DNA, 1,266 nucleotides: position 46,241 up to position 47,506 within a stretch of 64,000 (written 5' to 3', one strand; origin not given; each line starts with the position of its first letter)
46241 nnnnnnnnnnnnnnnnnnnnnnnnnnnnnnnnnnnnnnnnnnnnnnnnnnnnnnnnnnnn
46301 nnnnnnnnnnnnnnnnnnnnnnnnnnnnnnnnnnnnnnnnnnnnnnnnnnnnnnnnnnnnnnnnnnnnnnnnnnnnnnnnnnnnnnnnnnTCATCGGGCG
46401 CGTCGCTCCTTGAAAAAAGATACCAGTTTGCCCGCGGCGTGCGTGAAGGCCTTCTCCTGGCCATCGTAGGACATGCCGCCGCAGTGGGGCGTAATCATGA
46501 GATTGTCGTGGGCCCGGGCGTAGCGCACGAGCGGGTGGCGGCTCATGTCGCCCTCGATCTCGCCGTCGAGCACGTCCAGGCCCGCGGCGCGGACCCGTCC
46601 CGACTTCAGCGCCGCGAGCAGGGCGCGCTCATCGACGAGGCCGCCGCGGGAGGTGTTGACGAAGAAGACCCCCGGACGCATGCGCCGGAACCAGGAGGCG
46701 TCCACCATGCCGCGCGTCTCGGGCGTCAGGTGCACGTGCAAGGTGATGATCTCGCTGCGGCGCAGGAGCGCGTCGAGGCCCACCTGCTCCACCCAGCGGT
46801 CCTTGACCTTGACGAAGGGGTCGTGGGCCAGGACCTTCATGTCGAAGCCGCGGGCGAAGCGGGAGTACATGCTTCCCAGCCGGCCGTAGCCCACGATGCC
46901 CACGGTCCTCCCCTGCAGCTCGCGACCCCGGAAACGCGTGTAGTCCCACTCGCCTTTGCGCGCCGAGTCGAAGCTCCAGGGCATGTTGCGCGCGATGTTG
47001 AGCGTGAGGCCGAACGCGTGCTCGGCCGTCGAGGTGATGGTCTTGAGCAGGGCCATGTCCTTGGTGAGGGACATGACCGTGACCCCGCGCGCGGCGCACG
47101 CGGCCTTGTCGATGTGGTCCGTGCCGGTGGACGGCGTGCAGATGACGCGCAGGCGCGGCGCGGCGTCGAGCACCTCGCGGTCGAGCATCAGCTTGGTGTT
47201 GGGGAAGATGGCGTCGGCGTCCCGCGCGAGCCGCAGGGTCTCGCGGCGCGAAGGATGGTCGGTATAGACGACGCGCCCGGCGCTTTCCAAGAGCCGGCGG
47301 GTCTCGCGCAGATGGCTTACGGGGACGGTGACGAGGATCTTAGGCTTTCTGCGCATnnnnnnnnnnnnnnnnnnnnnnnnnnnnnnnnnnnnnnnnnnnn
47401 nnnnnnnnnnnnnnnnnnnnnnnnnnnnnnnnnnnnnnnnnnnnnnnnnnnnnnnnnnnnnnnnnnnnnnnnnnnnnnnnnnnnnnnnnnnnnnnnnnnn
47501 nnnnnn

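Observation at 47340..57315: Two nonulosonic-acid synthase/CMP-transferase fusion proteins with swapped domain order in one operon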

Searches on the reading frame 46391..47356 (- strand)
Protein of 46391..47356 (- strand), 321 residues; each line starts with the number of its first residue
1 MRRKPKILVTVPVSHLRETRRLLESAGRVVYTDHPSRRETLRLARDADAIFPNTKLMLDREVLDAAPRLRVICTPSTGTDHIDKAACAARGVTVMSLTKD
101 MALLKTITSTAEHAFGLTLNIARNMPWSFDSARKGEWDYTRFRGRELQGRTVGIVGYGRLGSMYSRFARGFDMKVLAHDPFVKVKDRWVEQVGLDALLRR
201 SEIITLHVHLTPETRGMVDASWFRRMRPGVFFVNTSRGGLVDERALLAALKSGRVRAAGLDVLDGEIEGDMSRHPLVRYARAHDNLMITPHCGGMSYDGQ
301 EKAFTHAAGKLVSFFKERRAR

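Call 9: search_protein_families(library=pfam, proteins=[window:46391-47356:-], max_evalue=0.001)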
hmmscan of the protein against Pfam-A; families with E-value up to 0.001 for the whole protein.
window:46391-47356:- (321 aa): 2 families
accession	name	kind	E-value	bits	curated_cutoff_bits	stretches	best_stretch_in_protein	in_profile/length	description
PF02826.25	2-Hacid_dh_C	-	9.2e-52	175.4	25.1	1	115-293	1-178/178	D-isomer specific 2-hydroxyacid dehydrogenase, NAD binding domain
PF00389.36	2-Hacid_dh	-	8.8e-19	68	24.6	1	9-319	3-128/134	D-isomer specific 2-hydroxyacid dehydrogenase, catalytic domain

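Call 10: search_protein_families(library=ncbifam, proteins=[window:46391-47356:-], max_evalue=0.00001)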
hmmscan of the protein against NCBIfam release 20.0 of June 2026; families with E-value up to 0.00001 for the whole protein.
window:46391-47356:- (321 aa): 21 families
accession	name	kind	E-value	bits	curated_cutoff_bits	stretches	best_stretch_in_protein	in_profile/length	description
TIGR01327.1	PGDH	equivalog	2.2e-65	221.5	454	1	22-317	15-303/525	phosphoglycerate dehydrogenase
NF005069.0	PRK06487.1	equivalog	1.4e-51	175.5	448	1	35-318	37-314/320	2-hydroxyacid dehydrogenase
NF009714.1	PRK13243.1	equivalog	1.2e-48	166.1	455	1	33-317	32-315/332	glyoxylate reductase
NF008759.0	PRK11790.1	equivalog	9.3e-47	159.6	404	1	46-317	54-319/410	phosphoglycerate dehydrogenase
NF005387.0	PRK06932.1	equivalog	9.9e-40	136.4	492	1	33-294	31-289/314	2-hydroxyacid dehydrogenase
NF000492.1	vanH_gen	exception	2e-38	132.2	540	1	44-268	40-257/312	D-lactate dehydrogenase VanH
NF006263.0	PRK08410.1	equivalog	5.2e-38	131.2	389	1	22-316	18-308/311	D-2-hydroxyacid dehydrogenase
NF005750.0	PRK07574.1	equivalog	3.2e-36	125.2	329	1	42-318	86-360/386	NAD-dependent formate dehydrogenase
NF001309.0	PRK00257.1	equivalog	1.7e-35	122.8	434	1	141-317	108-280/379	4-phosphoerythronate dehydrogenase PdxB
NF000128.1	vanH-Sc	exception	1.3e-34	119.8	650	1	70-266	88-275/337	D-lactate dehydrogenase VanH-Sc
NF011938.0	PRK15409.1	equivalog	4.7e-33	114.6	492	1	45-301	44-295/324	glyoxylate/hydroxypyruvate reductase GhrB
NF000371.1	vanH_Agroup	exception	2.9e-32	112.2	700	1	69-292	72-293/322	VanH-A/VanH-Pt family D-lactate dehydrogenase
NF000112.1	vanH-Amyco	exception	2.2e-28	99.5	625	1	69-266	96-284/348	VanH-AOV family D-lactate dehydrogenase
NF000151.1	vanH-Ac1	exception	2.7e-27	96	750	1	69-266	103-291/351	D-lactate dehydrogenase VanH-Ac1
NF000004.1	vanH-D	exception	5.4e-27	94.8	550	1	69-269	73-263/323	D-lactate dehydrogenase VanH-D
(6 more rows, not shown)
